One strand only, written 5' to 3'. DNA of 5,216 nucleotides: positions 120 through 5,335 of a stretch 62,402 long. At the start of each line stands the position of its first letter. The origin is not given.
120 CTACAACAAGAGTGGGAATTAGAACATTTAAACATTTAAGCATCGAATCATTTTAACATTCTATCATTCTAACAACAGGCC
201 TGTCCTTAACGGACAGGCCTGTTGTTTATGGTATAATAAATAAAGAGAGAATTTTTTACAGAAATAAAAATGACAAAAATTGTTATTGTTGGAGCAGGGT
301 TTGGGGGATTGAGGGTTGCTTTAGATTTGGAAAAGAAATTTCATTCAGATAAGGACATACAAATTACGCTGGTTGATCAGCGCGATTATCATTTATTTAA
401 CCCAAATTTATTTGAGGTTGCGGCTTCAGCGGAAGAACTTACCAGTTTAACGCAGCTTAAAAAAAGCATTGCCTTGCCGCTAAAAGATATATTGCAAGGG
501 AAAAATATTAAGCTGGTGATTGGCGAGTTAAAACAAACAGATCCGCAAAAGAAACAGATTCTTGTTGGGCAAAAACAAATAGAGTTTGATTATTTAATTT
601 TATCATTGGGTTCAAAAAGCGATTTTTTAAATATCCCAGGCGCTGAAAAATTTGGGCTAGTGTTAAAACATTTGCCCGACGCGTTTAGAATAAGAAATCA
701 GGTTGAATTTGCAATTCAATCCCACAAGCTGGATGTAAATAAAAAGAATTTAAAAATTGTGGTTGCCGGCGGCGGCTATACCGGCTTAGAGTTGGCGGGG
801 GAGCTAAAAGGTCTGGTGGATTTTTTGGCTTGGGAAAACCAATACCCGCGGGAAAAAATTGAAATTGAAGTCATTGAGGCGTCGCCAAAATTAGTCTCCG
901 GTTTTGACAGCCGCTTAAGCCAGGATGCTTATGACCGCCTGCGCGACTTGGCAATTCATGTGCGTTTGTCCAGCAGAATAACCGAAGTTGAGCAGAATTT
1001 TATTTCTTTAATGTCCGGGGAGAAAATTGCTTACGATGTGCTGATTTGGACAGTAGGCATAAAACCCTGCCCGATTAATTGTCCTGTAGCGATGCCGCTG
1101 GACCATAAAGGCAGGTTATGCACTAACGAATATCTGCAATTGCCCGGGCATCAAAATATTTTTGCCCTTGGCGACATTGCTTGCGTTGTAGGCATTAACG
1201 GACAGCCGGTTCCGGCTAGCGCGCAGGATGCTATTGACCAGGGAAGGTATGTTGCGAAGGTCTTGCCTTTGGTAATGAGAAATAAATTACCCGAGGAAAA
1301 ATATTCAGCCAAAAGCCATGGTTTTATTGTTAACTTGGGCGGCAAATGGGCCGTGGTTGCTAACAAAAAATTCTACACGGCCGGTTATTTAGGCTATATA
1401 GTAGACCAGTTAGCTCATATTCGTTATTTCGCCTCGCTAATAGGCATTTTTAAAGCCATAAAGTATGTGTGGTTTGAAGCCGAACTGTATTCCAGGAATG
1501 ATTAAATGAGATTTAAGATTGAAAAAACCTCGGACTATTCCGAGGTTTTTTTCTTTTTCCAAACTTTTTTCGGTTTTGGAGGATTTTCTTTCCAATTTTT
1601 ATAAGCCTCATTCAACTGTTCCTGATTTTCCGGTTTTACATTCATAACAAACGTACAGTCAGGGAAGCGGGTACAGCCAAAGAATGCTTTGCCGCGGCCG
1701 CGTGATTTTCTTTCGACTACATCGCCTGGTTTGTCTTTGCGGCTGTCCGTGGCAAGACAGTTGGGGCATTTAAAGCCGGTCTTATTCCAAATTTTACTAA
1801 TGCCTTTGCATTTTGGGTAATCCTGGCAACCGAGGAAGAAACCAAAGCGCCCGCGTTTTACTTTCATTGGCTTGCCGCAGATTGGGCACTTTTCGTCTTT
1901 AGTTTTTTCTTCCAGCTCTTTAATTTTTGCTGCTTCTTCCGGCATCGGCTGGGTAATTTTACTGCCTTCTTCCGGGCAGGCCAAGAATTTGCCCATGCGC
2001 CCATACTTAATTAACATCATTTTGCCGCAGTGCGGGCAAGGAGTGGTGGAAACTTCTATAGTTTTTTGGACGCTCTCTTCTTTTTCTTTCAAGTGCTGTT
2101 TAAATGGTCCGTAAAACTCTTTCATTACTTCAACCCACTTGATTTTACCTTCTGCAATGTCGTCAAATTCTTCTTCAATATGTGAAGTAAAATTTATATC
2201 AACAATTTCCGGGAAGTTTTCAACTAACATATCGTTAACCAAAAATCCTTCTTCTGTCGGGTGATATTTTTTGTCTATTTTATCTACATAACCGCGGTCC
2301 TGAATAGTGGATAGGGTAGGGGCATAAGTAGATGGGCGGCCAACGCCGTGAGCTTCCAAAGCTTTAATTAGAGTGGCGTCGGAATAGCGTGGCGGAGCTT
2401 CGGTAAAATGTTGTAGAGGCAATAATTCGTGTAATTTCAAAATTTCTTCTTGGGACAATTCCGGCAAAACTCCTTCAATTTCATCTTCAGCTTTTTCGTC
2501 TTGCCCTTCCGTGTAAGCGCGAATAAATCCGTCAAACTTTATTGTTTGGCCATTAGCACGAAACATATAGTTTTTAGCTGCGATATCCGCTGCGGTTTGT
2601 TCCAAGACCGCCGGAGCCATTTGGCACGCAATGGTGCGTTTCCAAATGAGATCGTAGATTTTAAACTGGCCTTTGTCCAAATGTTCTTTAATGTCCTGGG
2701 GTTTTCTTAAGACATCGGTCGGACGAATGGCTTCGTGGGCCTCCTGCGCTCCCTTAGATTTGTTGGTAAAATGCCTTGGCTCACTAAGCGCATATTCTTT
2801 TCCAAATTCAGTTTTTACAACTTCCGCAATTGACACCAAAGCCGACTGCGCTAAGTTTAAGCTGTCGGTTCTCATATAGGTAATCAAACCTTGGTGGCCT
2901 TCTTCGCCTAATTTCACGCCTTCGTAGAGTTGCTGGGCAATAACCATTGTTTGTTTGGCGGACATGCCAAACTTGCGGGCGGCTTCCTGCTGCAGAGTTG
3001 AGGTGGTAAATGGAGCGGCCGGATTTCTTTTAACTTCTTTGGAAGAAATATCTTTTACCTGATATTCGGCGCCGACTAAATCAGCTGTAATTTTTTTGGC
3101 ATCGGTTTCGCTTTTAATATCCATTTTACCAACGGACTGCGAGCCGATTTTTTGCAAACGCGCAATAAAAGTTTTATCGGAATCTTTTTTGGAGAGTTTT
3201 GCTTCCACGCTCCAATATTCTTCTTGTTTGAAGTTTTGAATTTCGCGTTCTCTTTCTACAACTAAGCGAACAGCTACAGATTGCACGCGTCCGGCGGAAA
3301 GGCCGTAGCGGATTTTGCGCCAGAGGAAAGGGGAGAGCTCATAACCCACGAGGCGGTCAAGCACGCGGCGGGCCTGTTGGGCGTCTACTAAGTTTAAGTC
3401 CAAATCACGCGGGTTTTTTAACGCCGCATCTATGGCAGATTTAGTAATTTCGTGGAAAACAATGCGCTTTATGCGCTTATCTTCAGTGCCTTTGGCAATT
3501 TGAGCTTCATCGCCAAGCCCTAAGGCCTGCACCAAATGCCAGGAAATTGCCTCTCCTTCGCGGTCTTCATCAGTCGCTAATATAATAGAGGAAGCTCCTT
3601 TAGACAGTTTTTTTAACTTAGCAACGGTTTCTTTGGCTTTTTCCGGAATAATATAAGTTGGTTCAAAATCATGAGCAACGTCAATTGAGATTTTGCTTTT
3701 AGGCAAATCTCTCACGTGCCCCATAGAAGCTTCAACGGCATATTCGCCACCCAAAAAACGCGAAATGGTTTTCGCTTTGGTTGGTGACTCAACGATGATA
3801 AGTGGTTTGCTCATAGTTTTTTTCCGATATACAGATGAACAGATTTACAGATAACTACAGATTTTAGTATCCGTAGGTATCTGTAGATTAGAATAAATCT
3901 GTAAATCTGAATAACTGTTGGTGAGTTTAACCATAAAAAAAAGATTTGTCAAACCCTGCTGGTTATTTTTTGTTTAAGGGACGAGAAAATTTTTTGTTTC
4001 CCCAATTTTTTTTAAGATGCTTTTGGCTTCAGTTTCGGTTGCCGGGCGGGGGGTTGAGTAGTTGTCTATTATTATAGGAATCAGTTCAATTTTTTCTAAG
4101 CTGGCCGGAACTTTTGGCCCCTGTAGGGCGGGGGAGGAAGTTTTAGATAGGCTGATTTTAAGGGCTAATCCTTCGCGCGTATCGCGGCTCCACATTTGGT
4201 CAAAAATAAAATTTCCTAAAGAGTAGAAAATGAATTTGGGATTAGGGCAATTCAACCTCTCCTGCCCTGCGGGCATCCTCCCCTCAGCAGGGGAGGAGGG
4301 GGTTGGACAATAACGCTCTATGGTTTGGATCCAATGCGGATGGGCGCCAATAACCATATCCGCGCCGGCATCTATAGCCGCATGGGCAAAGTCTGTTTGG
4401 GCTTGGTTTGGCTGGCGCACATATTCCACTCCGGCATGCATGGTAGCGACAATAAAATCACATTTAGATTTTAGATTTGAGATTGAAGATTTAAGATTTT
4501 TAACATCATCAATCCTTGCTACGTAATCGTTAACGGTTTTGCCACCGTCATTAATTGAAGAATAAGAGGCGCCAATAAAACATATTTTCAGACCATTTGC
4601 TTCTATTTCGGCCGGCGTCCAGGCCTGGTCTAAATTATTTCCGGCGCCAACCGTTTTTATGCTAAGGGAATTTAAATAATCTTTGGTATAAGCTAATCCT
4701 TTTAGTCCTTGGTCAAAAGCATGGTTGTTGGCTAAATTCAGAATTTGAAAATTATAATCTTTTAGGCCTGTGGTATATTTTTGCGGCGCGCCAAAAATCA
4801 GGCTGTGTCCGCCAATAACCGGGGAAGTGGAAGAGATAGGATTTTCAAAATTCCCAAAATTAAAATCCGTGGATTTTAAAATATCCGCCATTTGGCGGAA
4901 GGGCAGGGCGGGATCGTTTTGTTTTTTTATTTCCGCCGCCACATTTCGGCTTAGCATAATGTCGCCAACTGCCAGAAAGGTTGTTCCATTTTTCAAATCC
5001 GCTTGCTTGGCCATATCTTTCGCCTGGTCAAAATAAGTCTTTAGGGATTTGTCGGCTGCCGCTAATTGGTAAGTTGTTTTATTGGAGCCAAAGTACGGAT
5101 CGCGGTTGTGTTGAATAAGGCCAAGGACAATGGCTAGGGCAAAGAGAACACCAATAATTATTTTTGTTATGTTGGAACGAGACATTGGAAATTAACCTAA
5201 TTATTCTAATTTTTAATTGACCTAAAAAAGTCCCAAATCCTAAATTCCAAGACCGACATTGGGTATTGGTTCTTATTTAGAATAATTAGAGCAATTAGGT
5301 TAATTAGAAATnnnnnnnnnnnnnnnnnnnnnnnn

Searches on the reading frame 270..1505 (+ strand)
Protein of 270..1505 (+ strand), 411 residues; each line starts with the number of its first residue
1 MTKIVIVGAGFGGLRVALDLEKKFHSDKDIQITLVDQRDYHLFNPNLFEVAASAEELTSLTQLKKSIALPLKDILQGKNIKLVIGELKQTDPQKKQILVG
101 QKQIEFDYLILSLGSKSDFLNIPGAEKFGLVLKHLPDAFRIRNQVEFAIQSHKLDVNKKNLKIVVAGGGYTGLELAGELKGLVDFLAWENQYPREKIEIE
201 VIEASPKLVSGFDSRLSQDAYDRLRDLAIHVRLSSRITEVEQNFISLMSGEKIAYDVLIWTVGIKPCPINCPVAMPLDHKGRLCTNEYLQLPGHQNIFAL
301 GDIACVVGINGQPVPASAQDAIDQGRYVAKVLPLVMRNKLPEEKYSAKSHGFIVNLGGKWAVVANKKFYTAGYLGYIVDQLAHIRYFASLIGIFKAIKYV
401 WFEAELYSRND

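Call 69: search_protein_families(library=pfam, proteins=[window:270-1505:+], max_evalue=0.0001)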
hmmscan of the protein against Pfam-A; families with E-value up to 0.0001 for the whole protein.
window:270-1505:+ (411 aa): 2 families
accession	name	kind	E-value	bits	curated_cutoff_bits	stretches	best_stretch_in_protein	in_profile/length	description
PF07992.20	Pyr_redox_2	-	5.2e-43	148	26.1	1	3-325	2-291/291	Pyridine nucleotide-disulphide oxidoreductase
PF00070.33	Pyr_redox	-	2.3e-12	47.7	22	1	162-243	1-69/82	Pyridine nucleotide-disulphide oxidoreductase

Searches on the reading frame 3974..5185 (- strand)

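Call 69: search_protein_families(library=pfam, proteins=[window:3974-5185:-], max_evalue=0.0001)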
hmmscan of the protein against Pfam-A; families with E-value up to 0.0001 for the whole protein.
window:3974-5185:- (403 aa): 1 family
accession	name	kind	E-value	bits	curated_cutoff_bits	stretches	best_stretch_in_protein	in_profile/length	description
PF09587.15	PGA_cap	-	9.2e-65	219.1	27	1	69-330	1-255/255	Bacterial capsule synthesis protein PGA_cap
